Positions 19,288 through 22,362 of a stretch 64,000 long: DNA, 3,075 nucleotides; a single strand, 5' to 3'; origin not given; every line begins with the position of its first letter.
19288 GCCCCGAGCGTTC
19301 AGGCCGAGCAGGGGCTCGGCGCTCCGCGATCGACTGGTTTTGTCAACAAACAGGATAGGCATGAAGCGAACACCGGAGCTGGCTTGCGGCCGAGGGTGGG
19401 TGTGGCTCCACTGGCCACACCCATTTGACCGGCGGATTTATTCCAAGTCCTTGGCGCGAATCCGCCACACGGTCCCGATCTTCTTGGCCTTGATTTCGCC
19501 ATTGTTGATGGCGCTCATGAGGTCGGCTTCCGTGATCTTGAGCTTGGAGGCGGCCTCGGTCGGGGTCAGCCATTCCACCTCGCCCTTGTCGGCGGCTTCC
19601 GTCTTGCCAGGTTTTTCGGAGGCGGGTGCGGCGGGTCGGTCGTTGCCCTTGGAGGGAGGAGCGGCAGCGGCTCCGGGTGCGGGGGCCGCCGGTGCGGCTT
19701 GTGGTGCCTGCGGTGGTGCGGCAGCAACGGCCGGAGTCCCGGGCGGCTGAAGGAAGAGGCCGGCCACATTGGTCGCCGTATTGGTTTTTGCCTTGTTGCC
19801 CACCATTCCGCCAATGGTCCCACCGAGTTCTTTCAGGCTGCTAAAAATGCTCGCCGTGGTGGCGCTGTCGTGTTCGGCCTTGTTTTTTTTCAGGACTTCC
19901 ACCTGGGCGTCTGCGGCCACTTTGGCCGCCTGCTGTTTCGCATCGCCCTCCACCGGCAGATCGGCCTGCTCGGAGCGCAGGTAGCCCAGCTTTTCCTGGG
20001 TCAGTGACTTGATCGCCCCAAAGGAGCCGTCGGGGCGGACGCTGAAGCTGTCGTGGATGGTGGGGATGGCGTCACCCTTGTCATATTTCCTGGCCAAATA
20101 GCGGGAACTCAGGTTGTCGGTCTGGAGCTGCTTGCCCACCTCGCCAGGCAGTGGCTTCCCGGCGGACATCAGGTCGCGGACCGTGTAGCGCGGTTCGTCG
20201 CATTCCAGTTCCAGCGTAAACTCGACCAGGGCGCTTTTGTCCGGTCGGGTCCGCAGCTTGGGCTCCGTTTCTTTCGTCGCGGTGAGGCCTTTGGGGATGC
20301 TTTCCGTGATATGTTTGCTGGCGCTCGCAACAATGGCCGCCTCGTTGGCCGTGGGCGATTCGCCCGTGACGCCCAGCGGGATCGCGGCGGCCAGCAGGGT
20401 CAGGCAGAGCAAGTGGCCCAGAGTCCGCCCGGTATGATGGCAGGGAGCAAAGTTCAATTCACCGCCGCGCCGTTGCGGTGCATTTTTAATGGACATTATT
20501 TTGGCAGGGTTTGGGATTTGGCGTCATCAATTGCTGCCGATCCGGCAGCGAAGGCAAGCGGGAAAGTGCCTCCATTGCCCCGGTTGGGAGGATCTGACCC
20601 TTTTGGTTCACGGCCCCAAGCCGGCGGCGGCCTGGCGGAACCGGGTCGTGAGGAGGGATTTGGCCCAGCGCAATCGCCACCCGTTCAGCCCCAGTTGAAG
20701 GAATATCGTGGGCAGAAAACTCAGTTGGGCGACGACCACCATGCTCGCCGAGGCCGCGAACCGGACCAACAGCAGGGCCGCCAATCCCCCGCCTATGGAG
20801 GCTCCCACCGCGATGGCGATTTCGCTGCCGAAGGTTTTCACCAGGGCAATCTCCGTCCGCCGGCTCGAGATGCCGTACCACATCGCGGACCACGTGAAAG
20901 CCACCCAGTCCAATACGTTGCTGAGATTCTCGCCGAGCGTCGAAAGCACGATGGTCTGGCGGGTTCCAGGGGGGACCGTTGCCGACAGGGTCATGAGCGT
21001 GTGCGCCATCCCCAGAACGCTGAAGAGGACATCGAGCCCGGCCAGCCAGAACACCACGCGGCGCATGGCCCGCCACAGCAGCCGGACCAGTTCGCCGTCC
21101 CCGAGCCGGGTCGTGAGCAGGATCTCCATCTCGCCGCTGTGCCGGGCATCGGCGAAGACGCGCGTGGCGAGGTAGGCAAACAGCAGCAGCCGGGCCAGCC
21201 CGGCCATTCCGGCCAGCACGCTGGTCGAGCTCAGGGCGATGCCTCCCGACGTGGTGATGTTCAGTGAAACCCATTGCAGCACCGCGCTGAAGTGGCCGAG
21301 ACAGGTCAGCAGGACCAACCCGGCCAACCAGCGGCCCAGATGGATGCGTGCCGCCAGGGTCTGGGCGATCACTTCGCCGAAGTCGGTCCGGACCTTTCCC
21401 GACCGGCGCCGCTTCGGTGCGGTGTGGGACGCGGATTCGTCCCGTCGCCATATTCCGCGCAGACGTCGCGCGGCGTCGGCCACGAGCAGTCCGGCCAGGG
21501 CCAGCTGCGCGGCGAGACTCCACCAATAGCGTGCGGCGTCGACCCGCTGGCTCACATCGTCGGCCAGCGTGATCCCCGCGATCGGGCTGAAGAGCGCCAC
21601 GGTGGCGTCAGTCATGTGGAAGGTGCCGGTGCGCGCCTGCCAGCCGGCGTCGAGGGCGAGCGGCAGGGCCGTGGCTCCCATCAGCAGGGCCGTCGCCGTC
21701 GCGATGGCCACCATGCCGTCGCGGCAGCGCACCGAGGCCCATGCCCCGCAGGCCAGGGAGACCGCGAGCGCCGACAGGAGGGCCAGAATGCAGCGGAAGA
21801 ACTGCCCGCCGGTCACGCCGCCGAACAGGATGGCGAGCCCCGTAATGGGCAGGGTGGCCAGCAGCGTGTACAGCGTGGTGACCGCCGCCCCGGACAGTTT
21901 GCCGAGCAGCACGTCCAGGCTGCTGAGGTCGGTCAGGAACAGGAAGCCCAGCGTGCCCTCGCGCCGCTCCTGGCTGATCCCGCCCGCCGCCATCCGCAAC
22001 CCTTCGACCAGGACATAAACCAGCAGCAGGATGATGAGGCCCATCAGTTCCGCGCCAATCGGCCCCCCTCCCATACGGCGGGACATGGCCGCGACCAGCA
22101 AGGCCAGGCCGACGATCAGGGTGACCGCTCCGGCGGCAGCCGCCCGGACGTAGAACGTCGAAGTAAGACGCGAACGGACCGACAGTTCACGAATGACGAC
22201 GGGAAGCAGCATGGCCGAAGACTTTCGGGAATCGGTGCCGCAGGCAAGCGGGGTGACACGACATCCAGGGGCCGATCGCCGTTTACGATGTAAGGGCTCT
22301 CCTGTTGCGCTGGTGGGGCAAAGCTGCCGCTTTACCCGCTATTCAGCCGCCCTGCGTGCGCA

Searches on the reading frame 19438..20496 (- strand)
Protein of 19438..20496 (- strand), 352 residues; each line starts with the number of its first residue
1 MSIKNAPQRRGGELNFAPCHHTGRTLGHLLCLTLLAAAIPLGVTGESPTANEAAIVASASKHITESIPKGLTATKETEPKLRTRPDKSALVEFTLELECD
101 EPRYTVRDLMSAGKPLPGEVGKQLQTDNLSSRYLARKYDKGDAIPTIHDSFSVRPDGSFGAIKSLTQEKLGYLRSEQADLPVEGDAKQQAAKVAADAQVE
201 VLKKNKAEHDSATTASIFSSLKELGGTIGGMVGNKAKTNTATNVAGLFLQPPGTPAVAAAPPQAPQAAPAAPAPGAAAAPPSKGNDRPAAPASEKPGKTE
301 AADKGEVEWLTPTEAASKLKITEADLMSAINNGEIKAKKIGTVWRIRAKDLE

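Call 84: search_protein_families(library=pfam, proteins=[window:19438-20496:-], max_evalue=0.01)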
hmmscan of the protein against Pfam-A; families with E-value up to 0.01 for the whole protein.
window:19438-20496:- (352 aa): 1 family
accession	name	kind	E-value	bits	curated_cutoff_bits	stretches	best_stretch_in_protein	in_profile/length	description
PF12728.13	HTH_17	-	9.5e-09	35.8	27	1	309-352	1-44/51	Helix-turn-helix domain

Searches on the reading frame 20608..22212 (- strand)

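Call 84: search_protein_families(library=pfam, proteins=[window:20608-22212:-], max_evalue=0.01)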
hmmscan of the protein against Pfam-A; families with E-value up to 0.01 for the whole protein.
window:20608-22212:- (534 aa): 2 families
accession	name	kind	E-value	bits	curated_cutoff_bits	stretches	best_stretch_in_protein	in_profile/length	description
PF12698.13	ABC2_membrane_3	-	0.00042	19.9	31.6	1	56-183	164-285/347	ABC-2 family transporter protein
PF12679.13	ABC2_membrane_2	-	0.0025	17.6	27.2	1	71-179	82-194/283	ABC-2 family transporter protein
